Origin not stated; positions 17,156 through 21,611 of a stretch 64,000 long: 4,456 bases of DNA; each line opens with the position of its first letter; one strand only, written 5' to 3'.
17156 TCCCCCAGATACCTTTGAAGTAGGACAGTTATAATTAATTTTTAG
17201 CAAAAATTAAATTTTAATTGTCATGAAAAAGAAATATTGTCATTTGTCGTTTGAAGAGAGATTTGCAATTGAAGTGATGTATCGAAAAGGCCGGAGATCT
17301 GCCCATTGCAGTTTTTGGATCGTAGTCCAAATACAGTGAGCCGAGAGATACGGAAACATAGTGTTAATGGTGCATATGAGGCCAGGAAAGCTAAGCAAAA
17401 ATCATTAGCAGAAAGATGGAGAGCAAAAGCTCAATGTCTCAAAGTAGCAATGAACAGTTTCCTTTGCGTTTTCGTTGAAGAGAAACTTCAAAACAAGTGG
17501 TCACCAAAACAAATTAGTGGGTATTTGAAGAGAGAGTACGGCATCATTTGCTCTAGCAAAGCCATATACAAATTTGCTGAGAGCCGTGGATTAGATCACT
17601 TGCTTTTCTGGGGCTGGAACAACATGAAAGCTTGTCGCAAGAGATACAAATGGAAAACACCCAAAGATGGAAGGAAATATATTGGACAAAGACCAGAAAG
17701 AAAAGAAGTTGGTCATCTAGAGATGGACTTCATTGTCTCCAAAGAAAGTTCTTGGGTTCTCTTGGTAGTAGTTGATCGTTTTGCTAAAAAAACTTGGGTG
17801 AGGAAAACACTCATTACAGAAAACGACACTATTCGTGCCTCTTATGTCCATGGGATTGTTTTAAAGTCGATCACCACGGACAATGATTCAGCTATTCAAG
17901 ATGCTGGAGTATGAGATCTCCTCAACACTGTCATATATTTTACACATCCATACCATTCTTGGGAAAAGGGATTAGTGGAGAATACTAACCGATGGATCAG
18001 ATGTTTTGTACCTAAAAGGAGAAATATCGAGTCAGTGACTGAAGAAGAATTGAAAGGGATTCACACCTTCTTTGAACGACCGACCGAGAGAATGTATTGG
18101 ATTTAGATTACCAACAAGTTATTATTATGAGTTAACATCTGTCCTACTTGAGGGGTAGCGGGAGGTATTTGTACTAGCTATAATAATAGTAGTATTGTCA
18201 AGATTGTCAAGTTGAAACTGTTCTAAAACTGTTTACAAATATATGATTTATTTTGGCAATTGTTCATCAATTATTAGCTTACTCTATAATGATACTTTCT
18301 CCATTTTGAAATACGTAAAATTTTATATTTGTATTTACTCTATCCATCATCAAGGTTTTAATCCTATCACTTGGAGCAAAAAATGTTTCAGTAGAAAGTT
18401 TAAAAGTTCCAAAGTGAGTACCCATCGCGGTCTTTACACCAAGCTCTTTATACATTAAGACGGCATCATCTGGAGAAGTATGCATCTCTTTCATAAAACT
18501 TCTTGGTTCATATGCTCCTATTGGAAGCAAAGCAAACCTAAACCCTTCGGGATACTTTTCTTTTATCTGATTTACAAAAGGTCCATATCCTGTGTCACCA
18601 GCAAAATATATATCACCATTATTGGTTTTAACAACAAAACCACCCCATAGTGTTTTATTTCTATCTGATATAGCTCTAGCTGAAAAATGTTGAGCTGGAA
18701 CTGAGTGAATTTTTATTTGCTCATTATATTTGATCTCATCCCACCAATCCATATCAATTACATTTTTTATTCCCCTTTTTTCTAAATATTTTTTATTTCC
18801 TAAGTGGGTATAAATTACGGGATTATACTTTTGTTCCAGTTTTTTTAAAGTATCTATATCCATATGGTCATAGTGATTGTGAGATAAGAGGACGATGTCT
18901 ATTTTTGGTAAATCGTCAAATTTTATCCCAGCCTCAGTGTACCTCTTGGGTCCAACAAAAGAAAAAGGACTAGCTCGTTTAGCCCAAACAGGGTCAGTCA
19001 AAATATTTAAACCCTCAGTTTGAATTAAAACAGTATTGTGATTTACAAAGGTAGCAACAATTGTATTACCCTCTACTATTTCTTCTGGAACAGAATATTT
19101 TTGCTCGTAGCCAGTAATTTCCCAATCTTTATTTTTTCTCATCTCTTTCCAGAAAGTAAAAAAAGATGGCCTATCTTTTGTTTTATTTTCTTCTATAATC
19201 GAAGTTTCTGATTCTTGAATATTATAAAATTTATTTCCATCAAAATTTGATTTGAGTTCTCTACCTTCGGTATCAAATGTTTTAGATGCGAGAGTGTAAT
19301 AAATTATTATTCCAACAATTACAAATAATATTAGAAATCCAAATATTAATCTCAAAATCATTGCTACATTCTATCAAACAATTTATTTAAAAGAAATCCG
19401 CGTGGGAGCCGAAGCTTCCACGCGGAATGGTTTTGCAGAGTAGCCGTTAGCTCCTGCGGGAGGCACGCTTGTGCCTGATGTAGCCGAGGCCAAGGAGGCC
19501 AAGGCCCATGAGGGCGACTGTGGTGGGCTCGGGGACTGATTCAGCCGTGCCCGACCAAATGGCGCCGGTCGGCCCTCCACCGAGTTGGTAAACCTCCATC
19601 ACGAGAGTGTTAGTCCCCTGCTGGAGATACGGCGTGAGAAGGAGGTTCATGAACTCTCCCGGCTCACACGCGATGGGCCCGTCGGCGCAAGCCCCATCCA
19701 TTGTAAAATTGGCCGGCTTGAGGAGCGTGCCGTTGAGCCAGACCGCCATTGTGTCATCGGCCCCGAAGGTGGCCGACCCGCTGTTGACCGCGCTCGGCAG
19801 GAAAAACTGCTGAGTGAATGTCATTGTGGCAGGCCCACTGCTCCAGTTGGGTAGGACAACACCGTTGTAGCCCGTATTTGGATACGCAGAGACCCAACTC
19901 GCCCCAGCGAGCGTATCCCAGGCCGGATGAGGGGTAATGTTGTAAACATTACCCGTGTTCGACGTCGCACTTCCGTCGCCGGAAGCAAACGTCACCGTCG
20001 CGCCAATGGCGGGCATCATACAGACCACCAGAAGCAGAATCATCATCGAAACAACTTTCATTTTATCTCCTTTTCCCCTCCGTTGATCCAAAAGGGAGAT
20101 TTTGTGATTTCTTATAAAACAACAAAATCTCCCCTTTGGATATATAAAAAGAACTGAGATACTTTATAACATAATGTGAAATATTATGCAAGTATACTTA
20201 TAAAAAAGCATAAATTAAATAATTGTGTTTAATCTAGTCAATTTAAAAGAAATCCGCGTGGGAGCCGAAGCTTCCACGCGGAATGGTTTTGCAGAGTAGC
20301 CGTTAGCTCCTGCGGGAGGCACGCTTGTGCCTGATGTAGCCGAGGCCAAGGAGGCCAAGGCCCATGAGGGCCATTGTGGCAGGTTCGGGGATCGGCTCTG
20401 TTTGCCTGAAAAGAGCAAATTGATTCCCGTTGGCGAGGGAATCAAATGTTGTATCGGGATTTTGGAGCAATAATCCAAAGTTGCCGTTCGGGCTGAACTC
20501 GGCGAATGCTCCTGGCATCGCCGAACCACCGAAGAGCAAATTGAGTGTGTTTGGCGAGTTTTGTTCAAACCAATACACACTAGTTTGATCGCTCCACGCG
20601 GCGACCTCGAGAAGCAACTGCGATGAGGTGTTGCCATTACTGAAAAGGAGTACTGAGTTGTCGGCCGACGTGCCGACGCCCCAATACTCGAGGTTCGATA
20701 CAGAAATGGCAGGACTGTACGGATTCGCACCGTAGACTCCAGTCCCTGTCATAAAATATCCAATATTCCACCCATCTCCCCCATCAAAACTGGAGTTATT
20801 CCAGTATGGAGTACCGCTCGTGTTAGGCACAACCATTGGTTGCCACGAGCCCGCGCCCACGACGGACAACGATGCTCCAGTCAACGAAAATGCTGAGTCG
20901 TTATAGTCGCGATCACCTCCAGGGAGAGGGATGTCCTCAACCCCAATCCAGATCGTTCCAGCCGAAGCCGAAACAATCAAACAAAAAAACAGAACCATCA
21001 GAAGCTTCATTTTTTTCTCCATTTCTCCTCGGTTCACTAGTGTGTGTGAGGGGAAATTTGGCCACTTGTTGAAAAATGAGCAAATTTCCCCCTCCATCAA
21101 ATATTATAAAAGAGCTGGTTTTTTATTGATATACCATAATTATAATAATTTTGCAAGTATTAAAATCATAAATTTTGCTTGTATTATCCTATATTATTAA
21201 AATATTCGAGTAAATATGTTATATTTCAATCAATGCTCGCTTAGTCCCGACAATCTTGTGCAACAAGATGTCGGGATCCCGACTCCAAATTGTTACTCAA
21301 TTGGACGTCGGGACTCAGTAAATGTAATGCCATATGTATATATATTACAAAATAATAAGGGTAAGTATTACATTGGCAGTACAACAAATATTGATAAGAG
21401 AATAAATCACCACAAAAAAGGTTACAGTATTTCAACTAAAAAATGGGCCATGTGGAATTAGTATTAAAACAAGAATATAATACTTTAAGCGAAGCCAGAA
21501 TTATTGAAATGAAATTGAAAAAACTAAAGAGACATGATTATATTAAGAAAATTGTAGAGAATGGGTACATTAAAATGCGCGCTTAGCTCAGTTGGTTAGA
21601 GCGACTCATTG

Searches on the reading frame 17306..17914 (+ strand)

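Call 82: search_protein_families(library=pfam, proteins=[window:17306-17914:+], max_evalue=0.01)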
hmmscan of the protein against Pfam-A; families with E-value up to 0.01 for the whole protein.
window:17306-17914:+ (202 aa): 2 families
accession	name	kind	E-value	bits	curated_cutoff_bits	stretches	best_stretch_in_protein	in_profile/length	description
PF13565.12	HTH_32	-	0.00024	22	33.7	1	33-89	16-71/73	Homeodomain-like domain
PF13936.12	HTH_38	-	0.0019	18.3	27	1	3-18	29-44/44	Helix-turn-helix domain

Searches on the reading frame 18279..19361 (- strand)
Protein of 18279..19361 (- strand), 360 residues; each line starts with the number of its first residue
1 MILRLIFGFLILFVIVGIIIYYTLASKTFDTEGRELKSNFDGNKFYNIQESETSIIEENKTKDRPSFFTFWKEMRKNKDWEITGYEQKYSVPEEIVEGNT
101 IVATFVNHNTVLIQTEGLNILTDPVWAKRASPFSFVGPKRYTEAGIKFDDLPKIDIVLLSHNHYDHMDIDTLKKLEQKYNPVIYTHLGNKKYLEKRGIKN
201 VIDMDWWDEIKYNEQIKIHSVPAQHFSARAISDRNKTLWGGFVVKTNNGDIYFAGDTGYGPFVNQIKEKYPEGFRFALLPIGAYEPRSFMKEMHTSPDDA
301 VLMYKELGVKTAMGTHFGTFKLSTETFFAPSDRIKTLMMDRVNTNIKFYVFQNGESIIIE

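Call 82: search_protein_families(library=pfam, proteins=[window:18279-19361:-], max_evalue=0.01)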
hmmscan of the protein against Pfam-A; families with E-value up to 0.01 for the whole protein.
window:18279-19361:- (360 aa): 3 families
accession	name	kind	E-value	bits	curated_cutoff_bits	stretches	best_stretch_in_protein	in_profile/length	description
PF12706.13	Lactamase_B_2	-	5.8e-39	134.2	27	1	119-317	2-200/200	Beta-lactamase superfamily domain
PF13483.12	Lactamase_B_3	-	2.1e-14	54.3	24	1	104-267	3-121/160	Beta-lactamase superfamily domain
PF00753.33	Lactamase_B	-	5.5e-08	33.4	22.7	1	104-167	2-57/196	Metallo-beta-lactamase superfamily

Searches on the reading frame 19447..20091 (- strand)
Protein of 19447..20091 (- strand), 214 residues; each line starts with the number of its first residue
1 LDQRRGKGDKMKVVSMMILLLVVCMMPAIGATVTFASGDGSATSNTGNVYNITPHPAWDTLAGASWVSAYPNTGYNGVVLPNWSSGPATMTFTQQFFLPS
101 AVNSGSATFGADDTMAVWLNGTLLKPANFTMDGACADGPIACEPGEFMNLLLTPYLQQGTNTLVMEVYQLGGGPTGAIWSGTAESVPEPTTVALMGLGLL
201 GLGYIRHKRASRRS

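Call 82: search_protein_families(library=pfam, proteins=[window:19447-20091:-], max_evalue=0.01)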
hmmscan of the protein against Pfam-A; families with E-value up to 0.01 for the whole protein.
window:19447-20091:- (214 aa): 2 families
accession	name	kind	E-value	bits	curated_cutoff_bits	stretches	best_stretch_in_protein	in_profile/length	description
PF07589.16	PEP-CTERM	-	2.6e-07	30.9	20.7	1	185-206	1-22/24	PEP-CTERM motif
PF18205.6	VPDSG-CTERM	-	0.0097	16.2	25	0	190-208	7-25/26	VPDSG-CTERM motif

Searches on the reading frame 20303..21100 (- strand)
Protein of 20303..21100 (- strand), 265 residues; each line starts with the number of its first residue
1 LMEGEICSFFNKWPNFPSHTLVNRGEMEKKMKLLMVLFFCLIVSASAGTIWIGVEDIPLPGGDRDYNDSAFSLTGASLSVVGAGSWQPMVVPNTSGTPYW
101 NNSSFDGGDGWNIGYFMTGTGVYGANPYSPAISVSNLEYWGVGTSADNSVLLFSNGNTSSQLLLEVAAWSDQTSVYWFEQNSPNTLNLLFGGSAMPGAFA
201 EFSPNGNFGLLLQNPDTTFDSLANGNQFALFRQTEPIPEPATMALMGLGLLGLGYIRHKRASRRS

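Call 82: search_protein_families(library=pfam, proteins=[window:20303-21100:-], max_evalue=0.01)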
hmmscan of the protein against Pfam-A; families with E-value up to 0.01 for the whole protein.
window:20303-21100:- (265 aa): 2 families
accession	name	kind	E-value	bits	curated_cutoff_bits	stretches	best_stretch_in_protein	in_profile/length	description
PF07589.16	PEP-CTERM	-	2.1e-07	31.2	20.7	1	236-257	1-22/24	PEP-CTERM motif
PF13448.11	DUF4114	-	0.00024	22.4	27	1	48-75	59-84/85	Domain of unknown function (DUF4114)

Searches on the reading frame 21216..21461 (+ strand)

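Call 82: search_protein_families(library=pfam, proteins=[window:21216-21461:+], max_evalue=0.01)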
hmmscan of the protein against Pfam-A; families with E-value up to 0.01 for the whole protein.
window:21216-21461:+ (81 aa): 2 families
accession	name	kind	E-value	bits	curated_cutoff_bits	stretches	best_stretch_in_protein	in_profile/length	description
PF01541.30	GIY-YIG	-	2.3e-09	37.9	22.6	1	38-76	1-40/78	GIY-YIG catalytic domain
PF10544.15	T5orf172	-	1.8e-05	25.6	20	1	40-79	2-44/101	T5orf172 domain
